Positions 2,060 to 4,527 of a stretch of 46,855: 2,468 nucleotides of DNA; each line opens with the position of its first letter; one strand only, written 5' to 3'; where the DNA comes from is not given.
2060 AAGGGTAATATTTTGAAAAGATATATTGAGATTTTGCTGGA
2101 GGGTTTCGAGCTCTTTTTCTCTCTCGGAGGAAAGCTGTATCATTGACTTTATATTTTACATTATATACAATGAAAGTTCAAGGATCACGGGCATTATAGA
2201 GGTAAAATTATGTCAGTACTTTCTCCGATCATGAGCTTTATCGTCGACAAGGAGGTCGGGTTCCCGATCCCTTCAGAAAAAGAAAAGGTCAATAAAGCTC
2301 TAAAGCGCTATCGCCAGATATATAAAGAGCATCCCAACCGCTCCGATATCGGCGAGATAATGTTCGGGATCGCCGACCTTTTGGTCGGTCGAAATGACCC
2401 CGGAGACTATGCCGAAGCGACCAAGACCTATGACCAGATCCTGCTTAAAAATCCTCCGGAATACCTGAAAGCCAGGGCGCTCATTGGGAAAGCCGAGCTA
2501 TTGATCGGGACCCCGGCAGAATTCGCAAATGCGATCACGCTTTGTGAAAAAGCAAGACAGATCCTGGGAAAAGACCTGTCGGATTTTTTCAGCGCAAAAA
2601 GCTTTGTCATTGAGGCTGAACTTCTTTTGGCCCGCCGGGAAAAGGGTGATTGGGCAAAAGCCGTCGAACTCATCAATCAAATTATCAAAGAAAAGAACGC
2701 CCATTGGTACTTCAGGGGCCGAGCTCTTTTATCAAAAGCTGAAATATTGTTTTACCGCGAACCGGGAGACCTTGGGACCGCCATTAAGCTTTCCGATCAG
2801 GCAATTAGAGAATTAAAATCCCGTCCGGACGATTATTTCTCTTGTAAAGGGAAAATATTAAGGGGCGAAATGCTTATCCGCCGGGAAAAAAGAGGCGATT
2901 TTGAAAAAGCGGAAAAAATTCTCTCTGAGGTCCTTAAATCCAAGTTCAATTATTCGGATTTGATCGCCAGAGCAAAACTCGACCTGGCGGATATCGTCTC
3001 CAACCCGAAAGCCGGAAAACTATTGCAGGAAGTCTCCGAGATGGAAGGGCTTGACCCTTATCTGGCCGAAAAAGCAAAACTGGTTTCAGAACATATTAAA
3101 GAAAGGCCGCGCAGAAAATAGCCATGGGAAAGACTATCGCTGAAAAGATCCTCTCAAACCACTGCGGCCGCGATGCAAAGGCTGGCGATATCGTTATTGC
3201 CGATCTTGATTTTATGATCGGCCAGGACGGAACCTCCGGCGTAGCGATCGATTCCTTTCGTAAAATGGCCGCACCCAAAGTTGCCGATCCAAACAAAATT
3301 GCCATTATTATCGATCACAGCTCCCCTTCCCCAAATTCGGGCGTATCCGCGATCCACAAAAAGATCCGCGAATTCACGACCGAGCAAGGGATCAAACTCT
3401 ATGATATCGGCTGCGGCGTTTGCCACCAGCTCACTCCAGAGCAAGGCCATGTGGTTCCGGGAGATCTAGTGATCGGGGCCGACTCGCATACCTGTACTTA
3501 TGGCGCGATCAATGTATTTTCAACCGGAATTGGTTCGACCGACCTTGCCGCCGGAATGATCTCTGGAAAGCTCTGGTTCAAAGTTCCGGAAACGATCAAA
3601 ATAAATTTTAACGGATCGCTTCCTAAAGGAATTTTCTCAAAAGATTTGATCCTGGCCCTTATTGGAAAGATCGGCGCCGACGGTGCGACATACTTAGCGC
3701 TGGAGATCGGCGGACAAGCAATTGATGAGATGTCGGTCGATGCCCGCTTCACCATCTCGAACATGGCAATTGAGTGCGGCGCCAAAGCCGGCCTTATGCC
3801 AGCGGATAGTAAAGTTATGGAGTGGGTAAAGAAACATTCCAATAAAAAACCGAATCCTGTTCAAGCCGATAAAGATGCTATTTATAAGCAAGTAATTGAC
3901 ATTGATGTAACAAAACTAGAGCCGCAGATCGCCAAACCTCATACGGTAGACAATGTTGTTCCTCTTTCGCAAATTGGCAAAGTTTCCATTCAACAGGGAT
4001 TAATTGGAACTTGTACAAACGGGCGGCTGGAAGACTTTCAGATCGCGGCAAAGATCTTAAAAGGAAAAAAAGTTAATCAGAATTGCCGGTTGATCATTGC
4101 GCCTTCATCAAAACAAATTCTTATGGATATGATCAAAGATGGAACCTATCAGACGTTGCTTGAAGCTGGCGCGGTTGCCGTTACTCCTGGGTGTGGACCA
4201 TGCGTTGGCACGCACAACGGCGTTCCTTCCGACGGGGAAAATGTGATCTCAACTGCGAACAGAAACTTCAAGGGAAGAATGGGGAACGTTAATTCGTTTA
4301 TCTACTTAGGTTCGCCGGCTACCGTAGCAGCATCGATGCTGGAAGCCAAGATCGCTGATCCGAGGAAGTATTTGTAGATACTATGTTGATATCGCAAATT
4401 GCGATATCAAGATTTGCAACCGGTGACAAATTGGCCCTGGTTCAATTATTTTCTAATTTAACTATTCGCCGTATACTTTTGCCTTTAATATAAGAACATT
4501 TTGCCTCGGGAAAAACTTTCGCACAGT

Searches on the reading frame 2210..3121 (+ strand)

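Call 7: search_protein_families(library=pfam, proteins=[window:2210-3121:+], max_evalue=1)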
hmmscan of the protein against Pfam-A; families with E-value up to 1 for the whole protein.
window:2210-3121:+ (303 aa): 15 families
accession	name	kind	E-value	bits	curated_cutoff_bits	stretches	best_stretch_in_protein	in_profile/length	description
PF13432.12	TPR_16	-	7.3e-10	39.6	32.7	2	65-106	11-51/65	Tetratricopeptide repeat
PF13428.12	TPR_14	-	5.5e-08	33.2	23.5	0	226-254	12-39/44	Tetratricopeptide repeat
PF14559.12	TPR_19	-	1.2e-07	32.3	25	2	26-91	6-67/68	Tetratricopeptide repeat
PF13174.12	TPR_6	-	1.5e-06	28.9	26.3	0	141-161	9-29/33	Tetratricopeptide repeat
PF25064.1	ARM_TT21_5th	-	0.00019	22.1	27.8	0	54-92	7-42/117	TT21 fifth ARM repeats domain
PF23914.1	TPR_CcmH_CycH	-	0.00052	20.3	42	1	26-94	65-129/158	Cytochrome c-type biogenesis protein H TPR domain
PF13176.12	TPR_7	-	0.0013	19.1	27.9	0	142-157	9-24/36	Tetratricopeptide repeat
PF20308.4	TPR-S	-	0.0023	18.9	27.6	0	105-199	2-86/102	Tetratricopeptide Repeats-Sensor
PF24575.1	TPR_Slam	-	0.0043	17.9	35.2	0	23-44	59-80/104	Surface lipoprotein assembly modifier, N-terminal TPR repeats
PF07719.23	TPR_2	-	0.0056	17.2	27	0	65-82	15-32/34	Tetratricopeptide repeat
PF17874.7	TPR_MalT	-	0.0081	15.9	45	1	51-241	80-266/336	MalT-like TPR region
PF09976.15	TPR_21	-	0.025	14.8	25.5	0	120-230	62-164/193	Tetratricopeptide repeat-like domain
PF00515.34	TPR_1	-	0.03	14.6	27.8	0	227-243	13-29/34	Tetratricopeptide repeat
PF01535.26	PPR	-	0.15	12.8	25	0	227-244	12-29/31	PPR repeat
PF16918.11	PknG_TPR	-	0.25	10.5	27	0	65-165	142-228/340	Protein kinase G tetratricopeptide repeat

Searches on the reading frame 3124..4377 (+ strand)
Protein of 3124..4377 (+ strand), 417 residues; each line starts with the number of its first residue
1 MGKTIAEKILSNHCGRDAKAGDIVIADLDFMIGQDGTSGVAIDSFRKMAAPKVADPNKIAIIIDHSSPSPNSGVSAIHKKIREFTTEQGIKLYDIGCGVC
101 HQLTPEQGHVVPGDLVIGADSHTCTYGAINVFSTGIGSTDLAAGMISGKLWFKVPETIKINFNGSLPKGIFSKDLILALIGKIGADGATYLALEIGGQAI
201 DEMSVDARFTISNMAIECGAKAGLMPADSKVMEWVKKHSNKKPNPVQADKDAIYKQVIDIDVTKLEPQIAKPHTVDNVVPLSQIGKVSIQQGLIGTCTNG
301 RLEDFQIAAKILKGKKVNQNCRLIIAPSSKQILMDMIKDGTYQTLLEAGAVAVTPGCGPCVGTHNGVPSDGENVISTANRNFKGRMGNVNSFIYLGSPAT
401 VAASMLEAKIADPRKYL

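Call 7: search_protein_families(library=pfam, proteins=[window:3124-4377:+], max_evalue=1)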
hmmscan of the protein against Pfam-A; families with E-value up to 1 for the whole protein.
window:3124-4377:+ (417 aa): 1 family
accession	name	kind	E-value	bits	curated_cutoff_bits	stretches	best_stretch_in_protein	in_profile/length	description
PF00330.25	Aconitase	-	9.1e-97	325.3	28.7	2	7-283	1-305/463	Aconitase family (aconitate hydratase)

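Call 9: search_protein_families(library=ncbifam, proteins=[window:3124-4377:+], max_evalue=1)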
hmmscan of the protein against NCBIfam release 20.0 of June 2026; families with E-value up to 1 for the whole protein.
window:3124-4377:+ (417 aa): 19 families
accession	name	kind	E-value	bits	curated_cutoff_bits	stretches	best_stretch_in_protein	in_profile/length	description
NF001614.1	PRK00402.1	subfamily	3.6e-169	562.9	385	1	3-414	1-415/415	aconitase/3-isopropylmalate dehydratase large subunit family protein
TIGR01343.1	hacA_fam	subfamily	2.8e-160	533.4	385.7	1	4-414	1-412/412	homoaconitate hydratase family protein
TIGR02086.1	IPMI_arch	subfamily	1.8e-158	527.6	410.15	1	3-414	1-410/411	3-isopropylmalate dehydratase/homoaconitate hydratase family large subunit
TIGR02083.1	LEU2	equivalog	8.8e-150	499.3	610.65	1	4-415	2-418/419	3-isopropylmalate dehydratase large subunit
NF040615.1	HacA_Meth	equivalog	1.4e-135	452.2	550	1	4-412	2-417/419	homoaconitase large subunit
NF005558.0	PRK07229.1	equivalog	1.4e-100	337.8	612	1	1-415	1-414/647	aconitate hydratase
NF009116.0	PRK12466.1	subfamily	1.8e-89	300.5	531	2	2-282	4-304/472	3-isopropylmalate dehydratase large subunit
TIGR01342.1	acon_putative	hypoth_equivalog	7.8e-83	278.8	719.15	1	4-415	1-411/655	putative aconitate hydratase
NF004016.0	PRK05478.1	subfamily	5.5e-79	265.9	510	2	1-282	2-302/468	3-isopropylmalate dehydratase large subunit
TIGR00139.1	h_aconitase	equivalog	1.1e-78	265.3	529.9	2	15-239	19-244/709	homoaconitase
TIGR00170.1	leuC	equivalog_domain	1.4e-68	231.6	560.25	2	1-281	1-300/466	3-isopropylmalate dehydratase large subunit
NF006690.0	PRK09238.1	equivalog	3.2e-52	177.6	782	2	241-416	644-817/852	bifunctional aconitate hydratase 2/2-methylisocitrate dehydratase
TIGR01340.1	aconitase_mito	equivalog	4.8e-49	167.4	825.35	1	78-405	110-467/745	aconitate hydratase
NF008503.0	PRK11413.1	equivalog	8.4e-40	136.4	641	2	99-282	129-312/753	hydratase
TIGR00117.1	acnB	equivalog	2.2e-36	125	1287.2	2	241-416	643-815/844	bifunctional aconitate hydratase 2/2-methylisocitrate dehydratase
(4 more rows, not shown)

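Call 17: find_related_loci(query=window:3124-4377:+, collection=genome_contigs, flank=10000)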
Query window:3124-4377:+ (417 aa) in genome_contigs; peptide patterns used: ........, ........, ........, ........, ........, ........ (x = any residue, [..] = any of these).
600 stretches matched a pattern (row limit reached: there are more); 584 encode a relative of the query (tblastn E <= 1e-3); the best 80 are kept; 80 distinct loci.
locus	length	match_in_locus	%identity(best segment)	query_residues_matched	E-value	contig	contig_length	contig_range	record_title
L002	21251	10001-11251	85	1-417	0e+0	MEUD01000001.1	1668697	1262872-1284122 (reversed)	MAG: candidate division WOR-1 bacterium RIFOXYB2_FULL_45_9 RIFOXYB2_FULL_WOR_1_45_9_curated_complete, whole genome shotg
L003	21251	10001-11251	82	1-417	0e+0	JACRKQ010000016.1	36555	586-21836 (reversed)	MAG: Candidatus Saganbacteria bacterium isolate NC_groundwater_1859_Pr3_B-0.1um_46_99 SR-2_scaffold_141_424607, whole ge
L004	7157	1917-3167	81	1-417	0e+0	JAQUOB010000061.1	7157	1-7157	MAG: Candidatus Margulisiibacteriota bacterium isolate STD1_191 NODE_34784_length_7157_cov_6.953485_Sandtown_D1, whole g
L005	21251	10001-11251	74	1-417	0e+0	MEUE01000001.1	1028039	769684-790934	MAG: candidate division WOR-1 bacterium RIFOXYB2_FULL_46_45 rifoxyb2_full_scaffold_0, whole genome shotgun sequence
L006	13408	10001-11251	69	1-417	0e+0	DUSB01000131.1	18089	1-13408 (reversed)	MAG TPA_asm: Syntrophomonadaceae bacterium isolate AS26fmACSIPLY_39 36075_AS26, whole genome shotgun sequence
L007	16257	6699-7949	69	1-417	0e+0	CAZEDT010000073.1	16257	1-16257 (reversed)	MAG TPA_asm: uncultured Syntrophomonas sp. isolate SRP302447_co4_168 genome assembly, contig: NODE_9389_length_16257_cov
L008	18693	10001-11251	68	1-417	0e+0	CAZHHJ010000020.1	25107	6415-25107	MAG TPA_asm: uncultured Syntrophomonas sp. isolate binchicken_co139_500 genome assembly, contig: NODE_3362_length_25107_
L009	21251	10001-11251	68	1-417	0e+0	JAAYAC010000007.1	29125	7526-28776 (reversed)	MAG: Syntrophomonadaceae bacterium isolate AS02xzSISU_72 1449_AS02, whole genome shotgun sequence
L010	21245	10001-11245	68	1-417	0e+0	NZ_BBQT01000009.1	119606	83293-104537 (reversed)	Syntrophomonas wolfei subsp. methylbutyratica strain JCM 14075, whole genome shotgun sequence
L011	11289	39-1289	68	1-417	0e+0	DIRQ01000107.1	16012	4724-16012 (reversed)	MAG TPA_asm: Syntrophomonas sp. UBA5432 UBA5432_contig_6120, whole genome shotgun sequence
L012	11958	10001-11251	67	1-417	0e+0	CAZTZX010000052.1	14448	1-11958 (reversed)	MAG TPA_asm: uncultured Syntrophomonas sp. isolate SRP192927_co2_488 genome assembly, contig: NODE_7199_length_14448_cov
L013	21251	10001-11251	68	1-417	0e+0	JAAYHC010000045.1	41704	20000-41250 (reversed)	MAG: Bacillota bacterium isolate AS09scLD_310 98583_AS09, whole genome shotgun sequence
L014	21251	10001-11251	67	1-417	0e+0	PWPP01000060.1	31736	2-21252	MAG: Syntrophomonas sp. isolate CSSed10_428R1 CS-Sed10-C1841, whole genome shotgun sequence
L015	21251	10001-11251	65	1-417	0e+0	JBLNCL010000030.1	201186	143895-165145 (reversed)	MAG: Betaproteobacteria bacterium isolate MAG126 PRJNA950955_bin33_renamed_29, whole genome shotgun sequence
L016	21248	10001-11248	67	2-417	0e+0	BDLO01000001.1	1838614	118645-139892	Coriobacteriaceae bacterium EMTCatB1 DNA, scaffold1, whole genome shotgun sequence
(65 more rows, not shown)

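Call 24: find_related_loci(query=window:3124-4377:+, collection=metagenome_contigs, flank=10000)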
Query window:3124-4377:+ (417 aa) in metagenome_contigs; peptide patterns used: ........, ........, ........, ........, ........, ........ (x = any residue, [..] = any of these).
600 stretches matched a pattern (row limit reached: there are more); 576 encode a relative of the query (tblastn E <= 1e-3); the best 80 are kept; 80 distinct loci.
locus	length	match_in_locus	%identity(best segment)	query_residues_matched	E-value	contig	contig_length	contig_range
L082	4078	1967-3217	86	1-417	0e+0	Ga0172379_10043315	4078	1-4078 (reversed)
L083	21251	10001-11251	82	1-417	0e+0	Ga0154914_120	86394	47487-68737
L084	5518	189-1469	81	1-417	0e+0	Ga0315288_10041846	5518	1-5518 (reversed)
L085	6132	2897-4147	81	1-417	0e+0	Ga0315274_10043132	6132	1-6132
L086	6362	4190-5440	73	1-417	0e+0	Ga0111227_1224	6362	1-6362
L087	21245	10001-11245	73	3-417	0e+0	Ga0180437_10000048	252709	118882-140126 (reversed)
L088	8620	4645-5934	72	1-417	0e+0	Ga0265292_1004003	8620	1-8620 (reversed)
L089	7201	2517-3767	73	1-417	0e+0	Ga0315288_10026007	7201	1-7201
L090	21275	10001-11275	71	1-417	0e+0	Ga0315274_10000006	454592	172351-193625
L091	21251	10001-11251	69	1-417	0e+0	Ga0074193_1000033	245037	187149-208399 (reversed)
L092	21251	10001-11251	68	1-417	0e+0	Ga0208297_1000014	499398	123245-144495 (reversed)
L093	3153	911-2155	67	1-415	0e+0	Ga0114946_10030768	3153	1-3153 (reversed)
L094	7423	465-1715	66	1-417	0e+0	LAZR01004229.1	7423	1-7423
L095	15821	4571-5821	66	1-417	0e+0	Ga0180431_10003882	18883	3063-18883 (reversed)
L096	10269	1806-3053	65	2-417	0e+0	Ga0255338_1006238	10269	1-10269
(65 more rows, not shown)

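Call 90: search_protein_families(library=pfam, proteins=[L082:3248-4063:-, L083:8048-9145:-], max_evalue=0.001)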
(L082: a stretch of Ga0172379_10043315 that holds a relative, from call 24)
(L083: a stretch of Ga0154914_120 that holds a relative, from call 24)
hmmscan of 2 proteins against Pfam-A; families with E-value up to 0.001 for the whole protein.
L082:3248-4063:- (271 aa): 1 family
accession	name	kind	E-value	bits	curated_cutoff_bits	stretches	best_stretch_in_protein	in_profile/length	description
PF14023.12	Bestrophin-like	-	4.1e-70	236.4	32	1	30-260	2-232/232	Bestrophin-like domain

L083:8048-9145:- (365 aa): 1 family
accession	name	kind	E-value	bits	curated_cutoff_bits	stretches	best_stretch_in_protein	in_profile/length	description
PF03781.23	FGE-sulfatase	-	1e-39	137.2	23.3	1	148-362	4-254/255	Sulfatase-modifying factor enzyme 1-like domain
